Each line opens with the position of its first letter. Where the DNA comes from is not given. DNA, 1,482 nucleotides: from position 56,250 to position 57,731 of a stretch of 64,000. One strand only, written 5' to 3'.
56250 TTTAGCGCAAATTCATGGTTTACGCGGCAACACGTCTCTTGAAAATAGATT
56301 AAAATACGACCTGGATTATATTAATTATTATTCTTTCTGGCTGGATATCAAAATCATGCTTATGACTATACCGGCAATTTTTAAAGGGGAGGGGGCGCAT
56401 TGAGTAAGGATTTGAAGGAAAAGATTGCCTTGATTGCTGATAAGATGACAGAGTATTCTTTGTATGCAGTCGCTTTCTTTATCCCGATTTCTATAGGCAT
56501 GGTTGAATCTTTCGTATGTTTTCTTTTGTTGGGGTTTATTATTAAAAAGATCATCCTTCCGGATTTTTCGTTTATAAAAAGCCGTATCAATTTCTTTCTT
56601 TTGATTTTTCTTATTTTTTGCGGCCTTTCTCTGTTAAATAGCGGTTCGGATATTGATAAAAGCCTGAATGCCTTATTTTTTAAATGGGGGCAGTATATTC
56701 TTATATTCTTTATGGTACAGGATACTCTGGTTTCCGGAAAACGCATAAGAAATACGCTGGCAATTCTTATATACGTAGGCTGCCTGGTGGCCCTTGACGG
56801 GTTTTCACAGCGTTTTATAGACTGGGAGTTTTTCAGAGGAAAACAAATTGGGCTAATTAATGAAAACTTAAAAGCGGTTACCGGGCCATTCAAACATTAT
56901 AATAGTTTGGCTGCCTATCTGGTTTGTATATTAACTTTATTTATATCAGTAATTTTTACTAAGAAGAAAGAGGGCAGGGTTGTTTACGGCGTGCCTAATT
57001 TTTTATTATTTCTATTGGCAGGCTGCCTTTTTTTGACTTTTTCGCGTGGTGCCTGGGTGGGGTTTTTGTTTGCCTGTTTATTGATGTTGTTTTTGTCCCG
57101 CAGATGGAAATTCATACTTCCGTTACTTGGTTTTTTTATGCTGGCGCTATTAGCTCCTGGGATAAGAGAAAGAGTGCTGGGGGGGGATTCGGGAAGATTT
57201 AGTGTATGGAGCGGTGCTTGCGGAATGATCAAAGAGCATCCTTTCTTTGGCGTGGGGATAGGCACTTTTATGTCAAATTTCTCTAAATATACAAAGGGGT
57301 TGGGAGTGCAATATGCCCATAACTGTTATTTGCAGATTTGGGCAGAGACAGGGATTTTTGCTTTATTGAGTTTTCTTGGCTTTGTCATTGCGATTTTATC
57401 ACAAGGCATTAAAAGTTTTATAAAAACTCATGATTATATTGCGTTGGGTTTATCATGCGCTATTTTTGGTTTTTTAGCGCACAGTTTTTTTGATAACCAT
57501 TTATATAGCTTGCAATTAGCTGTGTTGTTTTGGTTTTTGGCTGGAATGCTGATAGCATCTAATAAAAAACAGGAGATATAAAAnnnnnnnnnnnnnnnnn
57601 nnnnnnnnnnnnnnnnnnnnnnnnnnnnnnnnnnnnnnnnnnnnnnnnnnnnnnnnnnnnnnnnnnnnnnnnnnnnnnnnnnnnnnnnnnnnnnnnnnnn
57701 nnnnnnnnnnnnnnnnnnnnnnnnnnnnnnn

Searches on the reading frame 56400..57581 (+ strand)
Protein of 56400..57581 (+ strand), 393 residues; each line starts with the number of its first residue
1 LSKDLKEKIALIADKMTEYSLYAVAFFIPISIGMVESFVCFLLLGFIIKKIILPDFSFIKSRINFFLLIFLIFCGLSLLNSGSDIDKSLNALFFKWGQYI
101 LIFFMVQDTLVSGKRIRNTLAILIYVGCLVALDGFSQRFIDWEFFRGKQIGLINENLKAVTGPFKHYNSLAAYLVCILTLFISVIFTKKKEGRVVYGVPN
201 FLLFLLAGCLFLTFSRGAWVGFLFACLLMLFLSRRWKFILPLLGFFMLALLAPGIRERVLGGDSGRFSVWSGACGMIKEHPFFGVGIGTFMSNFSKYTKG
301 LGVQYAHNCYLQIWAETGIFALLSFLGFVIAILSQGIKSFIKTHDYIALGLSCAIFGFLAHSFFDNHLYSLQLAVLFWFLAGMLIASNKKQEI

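Call 24: search_protein_families(library=pfam, proteins=[window:56400-57581:+], max_evalue=0.001)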
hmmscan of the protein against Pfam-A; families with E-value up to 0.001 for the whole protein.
window:56400-57581:+ (393 aa): 1 family
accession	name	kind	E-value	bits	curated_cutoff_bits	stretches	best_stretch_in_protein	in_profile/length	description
PF04932.20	Wzy_C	-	1.8e-19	70.4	31.7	1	201-326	1-149/149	O-Antigen ligase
